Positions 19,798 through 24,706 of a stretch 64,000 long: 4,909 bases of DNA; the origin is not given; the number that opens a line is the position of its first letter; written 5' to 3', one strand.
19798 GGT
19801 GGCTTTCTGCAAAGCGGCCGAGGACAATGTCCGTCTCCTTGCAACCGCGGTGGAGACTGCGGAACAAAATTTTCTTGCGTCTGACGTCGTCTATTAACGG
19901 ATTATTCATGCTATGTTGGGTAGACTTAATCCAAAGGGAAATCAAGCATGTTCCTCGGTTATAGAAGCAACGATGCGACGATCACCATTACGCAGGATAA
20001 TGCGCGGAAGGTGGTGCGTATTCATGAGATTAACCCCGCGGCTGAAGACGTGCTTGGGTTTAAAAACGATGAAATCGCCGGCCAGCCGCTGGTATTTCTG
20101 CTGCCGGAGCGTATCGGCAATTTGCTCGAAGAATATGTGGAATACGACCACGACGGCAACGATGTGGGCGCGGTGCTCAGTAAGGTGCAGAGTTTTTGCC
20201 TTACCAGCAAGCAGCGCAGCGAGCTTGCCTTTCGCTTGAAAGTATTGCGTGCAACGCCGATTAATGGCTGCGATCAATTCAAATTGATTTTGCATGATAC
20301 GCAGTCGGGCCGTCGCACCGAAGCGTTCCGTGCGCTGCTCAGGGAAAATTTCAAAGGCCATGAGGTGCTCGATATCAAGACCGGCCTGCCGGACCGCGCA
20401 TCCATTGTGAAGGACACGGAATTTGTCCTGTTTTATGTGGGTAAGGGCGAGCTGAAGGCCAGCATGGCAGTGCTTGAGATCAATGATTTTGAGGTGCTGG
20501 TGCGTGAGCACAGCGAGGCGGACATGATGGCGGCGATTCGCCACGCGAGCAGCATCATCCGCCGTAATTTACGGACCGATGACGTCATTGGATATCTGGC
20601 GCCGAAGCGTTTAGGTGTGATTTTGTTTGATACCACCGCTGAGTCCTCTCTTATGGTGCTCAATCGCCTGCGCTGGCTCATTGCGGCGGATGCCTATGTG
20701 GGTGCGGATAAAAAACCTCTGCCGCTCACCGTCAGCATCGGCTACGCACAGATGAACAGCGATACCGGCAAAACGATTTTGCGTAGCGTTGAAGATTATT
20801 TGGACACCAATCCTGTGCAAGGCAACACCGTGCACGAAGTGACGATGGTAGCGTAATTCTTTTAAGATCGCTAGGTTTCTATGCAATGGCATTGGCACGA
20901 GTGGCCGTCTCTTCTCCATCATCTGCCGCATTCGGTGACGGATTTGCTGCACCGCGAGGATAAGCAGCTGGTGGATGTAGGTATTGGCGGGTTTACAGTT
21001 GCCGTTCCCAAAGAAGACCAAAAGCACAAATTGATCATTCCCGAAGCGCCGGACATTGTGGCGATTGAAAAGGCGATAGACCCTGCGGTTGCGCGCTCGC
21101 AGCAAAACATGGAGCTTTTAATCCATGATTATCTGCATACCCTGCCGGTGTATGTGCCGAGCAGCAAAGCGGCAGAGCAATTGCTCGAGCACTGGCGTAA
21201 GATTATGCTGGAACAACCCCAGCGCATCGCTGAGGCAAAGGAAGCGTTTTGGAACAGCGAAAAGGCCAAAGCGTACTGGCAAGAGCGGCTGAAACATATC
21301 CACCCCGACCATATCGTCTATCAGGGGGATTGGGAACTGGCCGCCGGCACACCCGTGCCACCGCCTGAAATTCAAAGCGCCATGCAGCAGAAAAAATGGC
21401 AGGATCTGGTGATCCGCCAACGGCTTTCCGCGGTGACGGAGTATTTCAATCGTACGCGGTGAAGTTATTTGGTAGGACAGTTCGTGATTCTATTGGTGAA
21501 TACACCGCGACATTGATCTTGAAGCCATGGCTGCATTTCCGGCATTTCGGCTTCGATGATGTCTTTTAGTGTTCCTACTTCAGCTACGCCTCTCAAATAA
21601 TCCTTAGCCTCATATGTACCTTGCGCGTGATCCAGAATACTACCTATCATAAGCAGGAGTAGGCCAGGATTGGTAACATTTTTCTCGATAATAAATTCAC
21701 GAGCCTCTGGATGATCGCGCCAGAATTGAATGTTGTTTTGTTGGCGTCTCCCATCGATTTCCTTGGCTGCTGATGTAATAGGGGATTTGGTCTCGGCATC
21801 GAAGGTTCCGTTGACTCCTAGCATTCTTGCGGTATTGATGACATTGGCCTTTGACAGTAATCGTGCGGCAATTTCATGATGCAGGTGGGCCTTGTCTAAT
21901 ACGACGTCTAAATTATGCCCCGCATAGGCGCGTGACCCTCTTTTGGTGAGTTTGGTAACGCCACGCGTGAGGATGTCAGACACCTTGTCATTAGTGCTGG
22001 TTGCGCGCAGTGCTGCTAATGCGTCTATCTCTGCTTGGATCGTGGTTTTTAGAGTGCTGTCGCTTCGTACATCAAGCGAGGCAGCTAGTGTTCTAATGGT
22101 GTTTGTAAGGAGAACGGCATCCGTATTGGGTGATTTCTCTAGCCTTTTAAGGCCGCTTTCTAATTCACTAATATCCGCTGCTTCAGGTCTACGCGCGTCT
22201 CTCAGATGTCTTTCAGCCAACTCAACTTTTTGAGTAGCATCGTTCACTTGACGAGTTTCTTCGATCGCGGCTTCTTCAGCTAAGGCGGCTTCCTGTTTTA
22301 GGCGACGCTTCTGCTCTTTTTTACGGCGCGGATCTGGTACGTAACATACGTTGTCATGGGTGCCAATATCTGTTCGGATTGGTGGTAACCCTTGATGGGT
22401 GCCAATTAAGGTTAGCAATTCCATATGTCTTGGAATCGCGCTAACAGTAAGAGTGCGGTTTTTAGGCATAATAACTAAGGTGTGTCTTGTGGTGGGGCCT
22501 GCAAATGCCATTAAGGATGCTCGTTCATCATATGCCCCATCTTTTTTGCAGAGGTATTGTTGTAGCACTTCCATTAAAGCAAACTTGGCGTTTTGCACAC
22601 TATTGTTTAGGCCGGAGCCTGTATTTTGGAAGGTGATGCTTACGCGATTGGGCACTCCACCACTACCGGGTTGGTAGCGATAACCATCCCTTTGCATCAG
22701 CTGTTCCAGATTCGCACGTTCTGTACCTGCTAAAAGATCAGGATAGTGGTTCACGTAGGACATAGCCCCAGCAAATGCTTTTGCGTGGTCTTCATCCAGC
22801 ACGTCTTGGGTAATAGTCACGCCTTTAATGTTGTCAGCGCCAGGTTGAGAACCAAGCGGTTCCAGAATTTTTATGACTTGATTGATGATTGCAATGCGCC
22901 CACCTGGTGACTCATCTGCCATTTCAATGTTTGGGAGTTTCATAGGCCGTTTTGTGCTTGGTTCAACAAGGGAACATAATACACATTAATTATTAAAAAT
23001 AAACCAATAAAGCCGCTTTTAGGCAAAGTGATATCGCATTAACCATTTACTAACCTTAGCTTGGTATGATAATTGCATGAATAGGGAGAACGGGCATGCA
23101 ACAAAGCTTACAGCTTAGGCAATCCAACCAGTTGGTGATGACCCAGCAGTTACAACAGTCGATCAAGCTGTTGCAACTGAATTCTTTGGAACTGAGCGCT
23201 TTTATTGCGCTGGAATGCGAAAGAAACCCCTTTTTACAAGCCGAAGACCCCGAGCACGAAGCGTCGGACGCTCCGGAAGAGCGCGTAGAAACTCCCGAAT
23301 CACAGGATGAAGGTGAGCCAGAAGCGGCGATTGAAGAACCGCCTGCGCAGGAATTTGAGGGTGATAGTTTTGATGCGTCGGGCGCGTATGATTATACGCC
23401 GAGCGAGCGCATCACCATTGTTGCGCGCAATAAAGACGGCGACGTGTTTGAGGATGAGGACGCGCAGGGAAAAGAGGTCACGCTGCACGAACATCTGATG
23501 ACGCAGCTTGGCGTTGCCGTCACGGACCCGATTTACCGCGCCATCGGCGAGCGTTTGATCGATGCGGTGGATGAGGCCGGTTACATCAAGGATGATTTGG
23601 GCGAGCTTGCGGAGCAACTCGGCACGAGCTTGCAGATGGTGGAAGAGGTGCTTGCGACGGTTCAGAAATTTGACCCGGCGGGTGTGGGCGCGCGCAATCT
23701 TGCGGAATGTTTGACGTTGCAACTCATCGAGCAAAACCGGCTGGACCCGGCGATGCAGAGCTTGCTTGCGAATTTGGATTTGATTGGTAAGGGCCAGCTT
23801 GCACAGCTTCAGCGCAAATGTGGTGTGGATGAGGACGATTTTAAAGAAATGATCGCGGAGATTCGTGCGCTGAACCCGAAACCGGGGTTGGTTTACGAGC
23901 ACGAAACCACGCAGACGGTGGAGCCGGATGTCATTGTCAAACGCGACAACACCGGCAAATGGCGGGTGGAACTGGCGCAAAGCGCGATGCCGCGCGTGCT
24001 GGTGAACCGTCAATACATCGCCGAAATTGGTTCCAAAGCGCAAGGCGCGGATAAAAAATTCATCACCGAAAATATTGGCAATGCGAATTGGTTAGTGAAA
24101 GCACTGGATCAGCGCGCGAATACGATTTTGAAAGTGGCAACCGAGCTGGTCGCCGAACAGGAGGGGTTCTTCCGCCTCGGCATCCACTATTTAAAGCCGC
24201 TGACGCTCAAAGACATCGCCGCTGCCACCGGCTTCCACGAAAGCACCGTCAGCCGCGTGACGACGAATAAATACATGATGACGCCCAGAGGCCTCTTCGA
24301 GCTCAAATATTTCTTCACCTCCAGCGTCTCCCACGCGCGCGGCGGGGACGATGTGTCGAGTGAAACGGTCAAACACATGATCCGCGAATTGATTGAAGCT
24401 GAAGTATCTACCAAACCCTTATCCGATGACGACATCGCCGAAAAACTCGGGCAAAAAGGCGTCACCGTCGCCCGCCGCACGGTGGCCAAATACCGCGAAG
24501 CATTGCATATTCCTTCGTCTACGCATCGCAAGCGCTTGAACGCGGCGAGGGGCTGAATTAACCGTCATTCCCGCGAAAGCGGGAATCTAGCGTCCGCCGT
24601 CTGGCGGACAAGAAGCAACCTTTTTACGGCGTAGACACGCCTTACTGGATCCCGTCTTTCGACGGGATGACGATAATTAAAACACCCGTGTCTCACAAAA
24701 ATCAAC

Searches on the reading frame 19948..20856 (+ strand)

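Call 15: search_protein_families(library=ncbifam, proteins=[window:19948-20856:+], max_evalue=0.00001)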
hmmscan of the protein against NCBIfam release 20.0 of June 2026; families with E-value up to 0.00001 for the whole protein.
window:19948-20856:+ (302 aa): 5 families
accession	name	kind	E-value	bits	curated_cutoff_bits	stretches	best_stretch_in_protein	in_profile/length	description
NF008467.0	PRK11359.1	equivalog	9.4e-09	33.8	857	0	28-93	37-101/800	oxygen-sensing cyclic-di-GMP phosphodiesterase DosP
TIGR00254.1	GGDEF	domain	2.7e-08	33.7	37.4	1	142-275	8-140/168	diguanylate cyclase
NF050064.1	BlResRespRegCbrR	equivalog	8.5e-08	31.5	600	1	137-279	252-394/415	bile resistance response regulator CbrR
NF007135.0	PRK09581.1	equivalog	1.7e-07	30.4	474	1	139-279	292-435/457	PleD family two-component system response regulator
NF038266.1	diguan_SiaD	equivalog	7.7e-06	25.5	290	0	139-279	94-236/252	biofilm regulation diguanylate cyclase SiaD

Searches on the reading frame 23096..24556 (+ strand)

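Call 16: search_protein_families(library=ncbifam, proteins=[window:23096-24556:+], max_evalue=0.00001)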
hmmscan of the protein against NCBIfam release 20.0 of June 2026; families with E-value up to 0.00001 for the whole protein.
window:23096-24556:+ (486 aa): 7 families
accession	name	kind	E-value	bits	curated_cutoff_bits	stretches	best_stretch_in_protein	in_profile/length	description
NF004596.0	PRK05932.1-3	subfamily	3.4e-183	610.3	499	1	2-484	4-510/515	RNA polymerase factor sigma-54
NF009118.0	PRK12469.1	subfamily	3.8e-139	464.6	396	1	1-482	1-482/483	RNA polymerase factor sigma-54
NF004595.0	PRK05932.1-2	equivalog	1.8e-138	462.5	513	1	1-481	1-483/484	RNA polymerase factor sigma-54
TIGR02395.1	rpoN_sigma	equivalog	1.7e-132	442.5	277.35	1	9-479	1-434/434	RNA polymerase factor sigma-54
NF004598.0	PRK05932.1-5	equivalog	3e-123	412.2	621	1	1-481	1-504/504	RNA polymerase factor sigma-54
NF004597.0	PRK05932.1-4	equivalog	3.8e-113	378.5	817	1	1-481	1-476/477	RNA polymerase factor sigma-54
NF004602.0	PRK05932.2-4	equivalog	7.5e-59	199.6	506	1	126-482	77-412/416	RNA polymerase factor sigma-54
